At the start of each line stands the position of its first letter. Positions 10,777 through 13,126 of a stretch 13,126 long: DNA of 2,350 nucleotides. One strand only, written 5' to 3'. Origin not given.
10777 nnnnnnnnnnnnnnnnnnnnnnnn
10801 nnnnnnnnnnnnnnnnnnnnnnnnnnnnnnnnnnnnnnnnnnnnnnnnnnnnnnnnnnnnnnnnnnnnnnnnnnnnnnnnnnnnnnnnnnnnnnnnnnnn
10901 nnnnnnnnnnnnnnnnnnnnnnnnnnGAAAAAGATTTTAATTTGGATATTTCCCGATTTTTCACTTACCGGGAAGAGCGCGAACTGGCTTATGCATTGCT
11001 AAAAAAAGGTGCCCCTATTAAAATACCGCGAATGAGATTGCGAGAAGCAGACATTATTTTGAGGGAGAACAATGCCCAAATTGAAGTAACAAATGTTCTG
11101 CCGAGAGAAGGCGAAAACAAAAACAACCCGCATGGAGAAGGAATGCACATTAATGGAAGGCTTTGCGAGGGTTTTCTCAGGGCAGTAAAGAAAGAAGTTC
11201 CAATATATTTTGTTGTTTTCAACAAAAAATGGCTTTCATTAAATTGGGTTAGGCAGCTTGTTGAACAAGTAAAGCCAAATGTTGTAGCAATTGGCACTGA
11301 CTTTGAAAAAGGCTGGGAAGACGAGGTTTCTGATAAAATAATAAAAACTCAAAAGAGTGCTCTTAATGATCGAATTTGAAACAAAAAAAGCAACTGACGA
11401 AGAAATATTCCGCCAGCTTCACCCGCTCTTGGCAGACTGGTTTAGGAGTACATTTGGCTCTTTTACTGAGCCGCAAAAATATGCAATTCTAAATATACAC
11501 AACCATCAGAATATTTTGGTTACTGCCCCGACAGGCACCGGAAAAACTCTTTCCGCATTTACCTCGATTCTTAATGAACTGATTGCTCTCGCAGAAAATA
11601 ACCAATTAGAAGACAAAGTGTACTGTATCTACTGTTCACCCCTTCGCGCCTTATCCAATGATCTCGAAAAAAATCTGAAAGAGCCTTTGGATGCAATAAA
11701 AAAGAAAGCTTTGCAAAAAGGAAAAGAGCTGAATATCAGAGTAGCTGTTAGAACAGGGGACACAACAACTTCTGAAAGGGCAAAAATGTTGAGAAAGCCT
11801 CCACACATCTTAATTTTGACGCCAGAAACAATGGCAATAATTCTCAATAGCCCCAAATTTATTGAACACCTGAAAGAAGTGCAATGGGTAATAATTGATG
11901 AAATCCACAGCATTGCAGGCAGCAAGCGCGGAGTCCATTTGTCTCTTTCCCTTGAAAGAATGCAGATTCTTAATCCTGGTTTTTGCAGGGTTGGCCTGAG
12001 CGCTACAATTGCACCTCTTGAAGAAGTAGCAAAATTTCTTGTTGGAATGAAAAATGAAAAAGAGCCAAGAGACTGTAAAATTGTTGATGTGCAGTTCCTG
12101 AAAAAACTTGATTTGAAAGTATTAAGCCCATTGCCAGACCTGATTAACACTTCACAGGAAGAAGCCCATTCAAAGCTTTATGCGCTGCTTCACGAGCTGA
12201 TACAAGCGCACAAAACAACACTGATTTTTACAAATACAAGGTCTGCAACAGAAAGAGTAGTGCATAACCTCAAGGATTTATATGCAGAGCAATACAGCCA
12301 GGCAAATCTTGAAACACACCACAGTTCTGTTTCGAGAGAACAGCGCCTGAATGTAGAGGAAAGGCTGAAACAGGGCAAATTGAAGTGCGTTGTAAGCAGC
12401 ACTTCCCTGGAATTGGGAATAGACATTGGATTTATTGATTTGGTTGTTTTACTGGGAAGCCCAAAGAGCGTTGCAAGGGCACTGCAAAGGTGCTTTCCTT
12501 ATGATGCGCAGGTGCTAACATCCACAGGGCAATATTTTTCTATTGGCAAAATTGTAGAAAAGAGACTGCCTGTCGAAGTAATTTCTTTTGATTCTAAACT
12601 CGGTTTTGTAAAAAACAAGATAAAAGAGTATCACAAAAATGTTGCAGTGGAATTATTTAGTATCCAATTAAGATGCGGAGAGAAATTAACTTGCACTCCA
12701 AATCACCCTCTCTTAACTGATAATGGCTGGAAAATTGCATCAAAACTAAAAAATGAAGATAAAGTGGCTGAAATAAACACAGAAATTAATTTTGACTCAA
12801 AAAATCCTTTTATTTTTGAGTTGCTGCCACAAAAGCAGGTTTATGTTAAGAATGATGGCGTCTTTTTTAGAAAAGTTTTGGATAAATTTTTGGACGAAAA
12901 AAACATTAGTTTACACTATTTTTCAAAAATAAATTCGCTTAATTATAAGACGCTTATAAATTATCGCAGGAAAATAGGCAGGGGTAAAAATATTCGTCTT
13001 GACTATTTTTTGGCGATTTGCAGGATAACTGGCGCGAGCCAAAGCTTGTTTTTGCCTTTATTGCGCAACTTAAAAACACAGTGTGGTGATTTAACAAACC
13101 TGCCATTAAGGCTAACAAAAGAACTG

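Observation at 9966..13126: Chain of four overlapping, apparently translationally coupled ORFs ending in an Lhr helicase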

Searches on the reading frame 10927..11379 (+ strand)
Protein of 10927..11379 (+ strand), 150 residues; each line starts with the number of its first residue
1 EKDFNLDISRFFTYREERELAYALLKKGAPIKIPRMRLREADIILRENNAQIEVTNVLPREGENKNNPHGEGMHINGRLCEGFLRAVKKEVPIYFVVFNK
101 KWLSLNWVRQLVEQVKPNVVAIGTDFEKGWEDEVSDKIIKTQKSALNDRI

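Call 46: predict_structure(alignment_id=A4)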
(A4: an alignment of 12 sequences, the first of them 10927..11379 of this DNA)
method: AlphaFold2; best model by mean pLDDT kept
length: 150 residues; sequences in the alignment: 12
mean_pLDDT: 89.3   pTM: 0.85
mean pLDDT of the five models: 89.3, 87.7, 85.7, 84.1, 83.7
residues with pLDDT >= 90: 107; 70-90: 33; 50-70: 5; < 50: 5
segments of 3 or more residues with pLDDT < 50: 1-4
pLDDT, mean of each block of 10 residues (from residue 1): 58 91 93 82 91 95 84 95 95 96 96 96 96 97 74
secondary structure, 60 per line:
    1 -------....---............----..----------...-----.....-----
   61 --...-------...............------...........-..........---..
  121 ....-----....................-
elements in order: H8-11 H15-26 E43-45 E51-55 H73-87 E94-99 H100-104 H106-115 E119-124 H130-149
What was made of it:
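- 10945..11376 (+): C-terminal restriction-endonuclease-like (PD-(D/E)xK-like) domain, residues 245-388. Carries Glu255, Asp280, Glu291 and Arg316. The domain model has pLDDT 89 and pTM 0.85 (call 46).
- On PD-(D/E)xK (restriction-endonuclease-like) nuclease superfamily: The order of elements in the AlphaFold2 domain model fits (call 46).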

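Call 49: fold_search(model_id=the predicted structure, library=pdb)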
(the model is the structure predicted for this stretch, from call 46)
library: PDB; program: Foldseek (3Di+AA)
matches with E <= 10: 544; with E <= 0.001: 0
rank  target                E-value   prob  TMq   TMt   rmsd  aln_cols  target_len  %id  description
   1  9ibq_A                5.1e-02  0.57  0.31  0.19   5.6       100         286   12  Structure of BstEII with DNA substrate (released 2026-03-04)
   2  5j4a_A                6.6e-02  0.63  0.37  0.43   6.7       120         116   11  CdiA-CT toxin from Burkholderia pseudomallei E479 in complex with cognate CdiI immunity protein (released 2016-07-27)
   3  9f9l_A                1.6e-01  0.60  0.48  0.39   5.2       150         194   11  Crystal structure of MUS81-EME1 bound by compound 16. (released 2024-07-03)
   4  4m6w_A                2.0e-01  0.72  0.50  0.40   5.5       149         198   11  Crystal structure of the C-terminal segment of FANCM in complex with FAAP24 (released 2013-10-02)
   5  4mix_A                3.2e-01  0.12  0.28  0.18  15.5       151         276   10  PaToxG Glycosyltransferase (released 2013-10-16)
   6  9f99_A                4.1e-01  0.41  0.48  0.41   5.4       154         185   12  Crystal structure of MUS81-EME1 bound by compound 10. (released 2024-06-19)
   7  9a2t_MODEL_1_A        4.7e-01  0.23  0.30  0.16   9.0       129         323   12  Model of E. coli CysK by in-cell photo-crosslinking MS and deep learning (released 2023-02-24)
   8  3zso_A                4.7e-01  0.15  0.23  0.23  10.1        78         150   14  Small molecule inhibitors of the LEDGF site of HIV type 1 integrase identified by fragment screening and structure bas (released 2012-07-11)
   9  4mix_B                5.0e-01  0.10  0.28  0.18  15.4       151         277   10  PaToxG Glycosyltransferase (released 2013-10-16)
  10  9f9l_D                5.3e-01  0.51  0.52  0.53   5.0       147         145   12  Crystal structure of MUS81-EME1 bound by compound 16. (released 2024-07-03)
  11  9qec_A                5.3e-01  0.33  0.43  0.11   4.7       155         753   14  Cryo-EM structure of the XPF-ERCC1-XPA complex (released 2025-12-17)
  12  3v70_B                5.7e-01  0.16  0.34  0.27   8.0       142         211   18  Crystal Structure of Human GTPase IMAP family member 1 (released 2012-01-11)
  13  8t5b_A                6.5e-01  0.13  0.21  0.21  10.1        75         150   15  HIV-1 Integrase Catalytic Core Domain and C-Terminal Domain in Complex with Allosteric Integrase Inhibitor EKC-110 (released 2024-06-19)
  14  5xcp                  6.9e-01  0.16  0.30  0.17   8.9       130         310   10  Crystal structure of M92A mutant of O-acetyl-L-serine sulfhydrylase from Haemophilus influenzae (released 2018-05-02)
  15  3x44_B                6.9e-01  0.15  0.31  0.17   7.9       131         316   10  Crystal structure of O-ureido-L-serine-bound K43A mutant of O-ureido-L-serine synthase (released 2015-07-29)
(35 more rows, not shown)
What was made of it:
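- The top PDB matches of the C-terminal domain are BstEII, a CdiA-CT toxin, MUS81-EME1, FANCM-FAAP24 and XPF-ERCC1 (call 49). The PDB match with the highest probability is the FANCM-FAAP24 pseudo-nuclease pair (call 49).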

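Call 57: search_solved_structures(query=A4, max_evalue=10)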
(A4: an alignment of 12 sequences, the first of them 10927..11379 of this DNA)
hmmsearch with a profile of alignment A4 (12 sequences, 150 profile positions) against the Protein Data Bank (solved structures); distinct sequences matched with E-value up to 10: 0.

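Call 79: fold_search(model_id=the predicted structure, library=viral)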
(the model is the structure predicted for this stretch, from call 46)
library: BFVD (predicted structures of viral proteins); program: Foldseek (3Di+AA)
matches with E <= 10: 578; with E <= 0.001: 0
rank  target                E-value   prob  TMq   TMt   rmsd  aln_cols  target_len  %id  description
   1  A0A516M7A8            8.2e-03  0.97  0.48  0.43   8.9       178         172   13  (no name in the UniProt tables at hand)
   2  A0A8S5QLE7            1.1e-02  0.98  0.48  0.29   8.3       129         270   16  Restriction endonuclease [Siphoviridae sp. ctVCm11]
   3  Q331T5                1.2e-02  0.95  0.44  0.34   7.2       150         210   20  (no name in the UniProt tables at hand)
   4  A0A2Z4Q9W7            1.6e-02  0.91  0.42  0.30   8.1       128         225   13  (no name in the UniProt tables at hand)
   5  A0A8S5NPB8            2.7e-02  0.90  0.43  0.24  10.1       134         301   11  Restriction endonuclease [Siphoviridae sp. ctGMq5]
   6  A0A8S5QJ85            3.7e-02  0.66  0.41  0.25   7.8       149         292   17  Restriction endonuclease [Siphoviridae sp. ctezl47]
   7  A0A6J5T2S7            3.9e-02  0.93  0.53  0.56   7.7       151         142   13  PD-(D/E)XK nuclease domain-containing protein [uncultured Caudovirales phage]
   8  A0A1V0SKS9            3.9e-02  0.60  0.41  0.16  14.0       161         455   14  Uncharacterized protein [Klosneuvirus KNV1]
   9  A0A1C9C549            4.2e-02  0.69  0.41  0.31  10.2       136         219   12  Putative Kila-N domain-containing protein [Heterosigma akashiwo virus 01]
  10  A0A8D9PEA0            4.8e-02  0.69  0.40  0.34   8.4       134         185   12  Endonuclease Like Protein [Bacteriophage sp.]
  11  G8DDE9                5.4e-02  0.54  0.37  0.32  11.5       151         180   12  (no name in the UniProt tables at hand)
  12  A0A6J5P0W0            5.8e-02  0.69  0.46  0.30   7.0       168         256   10  HTH_XRE domain containing protein [uncultured Caudovirales phage]
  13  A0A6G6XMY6            5.8e-02  0.47  0.39  0.34  11.1       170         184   12  (no name in the UniProt tables at hand)
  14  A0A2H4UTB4            6.2e-02  0.51  0.36  0.14   9.3       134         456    8  2-C-methyl-D-erythritol 4-phosphate cytidylyltransferase [Bodo saltans virus]
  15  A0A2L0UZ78            6.2e-02  0.30  0.30  0.35   9.7       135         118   12  Uncharacterized protein [Agrobacterium phage Atu_ph07]
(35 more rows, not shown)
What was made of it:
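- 10945..11376 (+): Its top Foldseek matches are restriction-endonuclease-fold proteins (calls 49, 79).
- On PD-(D/E)xK (restriction-endonuclease-like) nuclease superfamily: The top Foldseek matches are members of the fold, but with E = 0.008-0.5 and TM 0.4-0.58 (calls 49, 79).
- The top viral-library matches are named 'Restriction endonuclease' and 'PD-(D/E)XK nuclease', with Foldseek probability 0.90-0.98 (call 79).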

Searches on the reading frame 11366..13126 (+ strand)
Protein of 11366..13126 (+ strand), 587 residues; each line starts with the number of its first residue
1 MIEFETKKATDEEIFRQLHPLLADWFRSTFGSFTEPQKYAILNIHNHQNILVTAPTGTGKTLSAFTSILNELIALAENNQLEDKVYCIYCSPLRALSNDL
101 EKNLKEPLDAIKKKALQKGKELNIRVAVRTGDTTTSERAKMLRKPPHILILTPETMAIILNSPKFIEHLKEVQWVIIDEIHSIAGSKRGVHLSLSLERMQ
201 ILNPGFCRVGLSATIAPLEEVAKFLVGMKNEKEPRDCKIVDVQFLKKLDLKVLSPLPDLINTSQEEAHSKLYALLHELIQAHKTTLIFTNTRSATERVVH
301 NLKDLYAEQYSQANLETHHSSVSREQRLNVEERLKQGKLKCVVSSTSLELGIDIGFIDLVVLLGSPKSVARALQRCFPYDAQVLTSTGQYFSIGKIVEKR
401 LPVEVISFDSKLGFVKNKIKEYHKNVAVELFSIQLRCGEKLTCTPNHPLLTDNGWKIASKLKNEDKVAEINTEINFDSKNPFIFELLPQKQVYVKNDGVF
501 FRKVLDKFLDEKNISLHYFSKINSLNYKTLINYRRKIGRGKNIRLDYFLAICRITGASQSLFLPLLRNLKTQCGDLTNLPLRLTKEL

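Call 6: search_protein_families(library=pfam, proteins=[window:11366-13126:+], max_evalue=1)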
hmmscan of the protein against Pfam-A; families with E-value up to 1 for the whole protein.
window:11366-13126:+ (587 aa): 17 families
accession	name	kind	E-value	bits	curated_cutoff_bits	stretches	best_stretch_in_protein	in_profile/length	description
PF00270.35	DEAD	-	3.4e-32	111.9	26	1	34-219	1-165/167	DEAD/DEAH box helicase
PF00271.37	Helicase_C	-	2.3e-16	60.5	23.5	1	273-375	4-102/110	Helicase conserved C-terminal domain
PF04851.21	ResIII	-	7.2e-09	36.2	22.5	1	34-215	5-162/164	Type III restriction enzyme, res subunit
PF14890.11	Intein_splicing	-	9.9e-08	32.4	35.8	1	392-528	11-132/155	Intein splicing domain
PF13245.12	AAA_19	-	0.0014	19.2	25.1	1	37-182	1-101/134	AAA domain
PF13401.12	AAA_22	-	0.0034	18.2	27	1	46-183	4-96/130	AAA domain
PF22527.2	DEXQc_Suv3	-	0.0041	17.1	27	1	80-192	33-114/154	DEXQ-box helicase domain of Suv3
PF00580.27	UvrD-helicase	-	0.0064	16.6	23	0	273-321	37-85/271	UvrD/REP helicase N-terminal domain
PF22590.2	Cas3-like_C_2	-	0.013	16.2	27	1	283-374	3-96/106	CRISPR-associated nuclease/helicase Cas3, C-terminal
PF00437.27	T2SSE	-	0.014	14.5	24.9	1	43-68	136-165/370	Type II/IV secretion system protein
PF09848.15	SLFN-g3_helicase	-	0.02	14.6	24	1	49-183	3-91/354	Schlafen group 3, DNA/RNA helicase domain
PF13086.12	AAA_11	-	0.033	14.4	27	1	34-126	3-89/257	AAA domain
PF02562.22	PhoH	-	0.033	14.1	27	1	34-68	6-40/205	PhoH-like protein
PF12775.13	AAA_7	-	0.056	13.4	25.8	1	43-72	29-57/181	P-loop containing dynein motor region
PF00004.35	AAA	-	0.095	13.6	21.2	0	50-114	1-56/131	ATPase family associated with various cellular activities (AAA)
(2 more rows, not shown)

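Call 7: search_protein_families(library=padloc, proteins=[window:11366-13126:+], max_evalue=1)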
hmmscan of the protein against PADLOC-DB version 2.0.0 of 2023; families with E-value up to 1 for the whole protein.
window:11366-13126:+ (587 aa): 59 families (the best 25 are shown)
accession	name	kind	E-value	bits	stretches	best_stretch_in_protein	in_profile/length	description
PDLC02897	DpdJ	-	9.2e-89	296.8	1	14-376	81-445/1570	DpdJ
PDLC03960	SngC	-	2.5e-58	196.4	1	13-375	4-354/720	-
PDLC02503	BrxHI|BrxHII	-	9.3e-55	184.2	1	14-375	4-335/698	BrxHI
PDLC02501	BrxHI|BrxHII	-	2.2e-35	120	1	37-376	28-336/925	BrxHI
PDLC00035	DruE3|DruE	-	2.5e-19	66.5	2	39-217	111-301/1460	SNF2 family N-terminal domain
PDLC00036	DruE3|DruE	-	1.4e-17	60.2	2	45-198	106-264/2023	SNF2 family N-terminal domain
PDLC00186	HamB1|HamB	-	3.3e-17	59.8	2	34-204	148-296/864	DEAD-box helicase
PDLC00192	HamB1|HamB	-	1.7e-16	57.1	2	39-233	275-452/1104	DEAD-box helicase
PDLC03928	PsyrT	-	2e-16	57.4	2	261-370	220-323/689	-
PDLC02707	PbeA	-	2.6e-15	54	2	37-215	257-413/672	PbeA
PDLC00200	HamB2|HamB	-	3.5e-14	49.8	1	44-221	158-313/865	DEAD-box helicase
PDLC04531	PDC-M23B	-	7.8e-14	48.7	2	36-196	298-452/1060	-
PDLC00194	HamB1|HamB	-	5.2e-13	45.8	2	53-230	251-408/995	DEAD-box helicase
PDLC00037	DruE3|DruE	-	8.8e-13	44.9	2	40-199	111-279/2055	SNF2 family N-terminal domain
PDLC00938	Cas3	-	1.8e-12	45.2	1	50-356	2-296/358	CRISPR-associated helicase Cas3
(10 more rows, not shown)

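Call 8: search_protein_families(library=ncbifam, proteins=[window:11366-13126:+], max_evalue=1)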
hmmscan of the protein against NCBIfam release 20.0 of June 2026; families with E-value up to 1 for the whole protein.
window:11366-13126:+ (587 aa): 52 families (the best 25 are shown)
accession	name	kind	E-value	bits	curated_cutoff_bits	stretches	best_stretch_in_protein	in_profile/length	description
NF010338.0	PRK13767.1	equivalog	8.7e-182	606.6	849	1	2-375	3-378/877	ATP-dependent helicase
TIGR04121.1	DEXH_lig_assoc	equivalog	8.3e-88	295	850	1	22-375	3-339/804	ligase-associated DNA damage response DEXH box helicase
NF007284.0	PRK09751.1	equivalog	5.2e-76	256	1496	2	17-313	14-323/1538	ATP-dependent helicase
TIGR03817.1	DECH_helic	hypoth_equivalog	1.3e-24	86.5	874.1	1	44-374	48-365/742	helicase/secretion neighborhood putative DEAH-box helicase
NF002251.0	PRK01172.1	equivalog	9.2e-24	83.6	891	1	35-354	25-327/674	ATP-dependent DNA helicase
NF002654.0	PRK02362.1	equivalog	1.5e-23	83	887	2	36-312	27-273/739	ATP-dependent DNA helicase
NF001308.0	PRK00254.1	equivalog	1.3e-18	66.6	1216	2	36-304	27-260/720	ATP-dependent DNA helicase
NF040935.1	helicase_Hel308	equivalog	2.1e-14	52.6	1200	1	45-305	40-270/704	ATP-dependent DNA helicase Hel308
NF008394.0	PRK11192.1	equivalog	3.9e-13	49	507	2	29-180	22-158/441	ATP-dependent RNA helicase SrmB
NF010337.0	PRK13766.1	equivalog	4.8e-13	48.1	610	2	270-375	352-461/781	Hef nuclease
TIGR01587.1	cas3_core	equivalog_domain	6.8e-12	45.2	102.45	1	50-356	2-296/358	CRISPR-associated helicase Cas3'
TIGR01445.1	intein_Nterm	domain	1.2e-11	45.5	24.5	1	376-451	1-83/83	intein N-terminal splicing region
TIGR00614.1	recQ_fam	subfamily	1.1e-10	41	219.8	1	30-370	7-308/470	RecQ family ATP-dependent DNA helicase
TIGR02621.3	cas3_GSU0051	exception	7e-10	38.4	400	2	175-365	171-359/854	type I-G CRISPR-associated helicase/endonuclease Cas3g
NF053631.1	RNA_helic_CshA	equivalog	1.2e-09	37.6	646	2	28-180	17-150/434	degradosome RNA helicase CshA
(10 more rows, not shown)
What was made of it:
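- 11366..12490 (+): Lhr (aLhr2-type) helicase, N-terminal part up to motif VI (residues 1-375). NCBIfam PRK13767 scores 606 bits over residues 2-375, with DEAD and Helicase_C domains (calls 6, 8).
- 12491..13126 (+): Intein inserted in helicase motif VI (ALQR | Cys...). Cut off by the end of the contig. TIGR01445 intein N-terminal region scores 45.5 bits against a cutoff of 24.5, over residues 376-451 (call 8).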
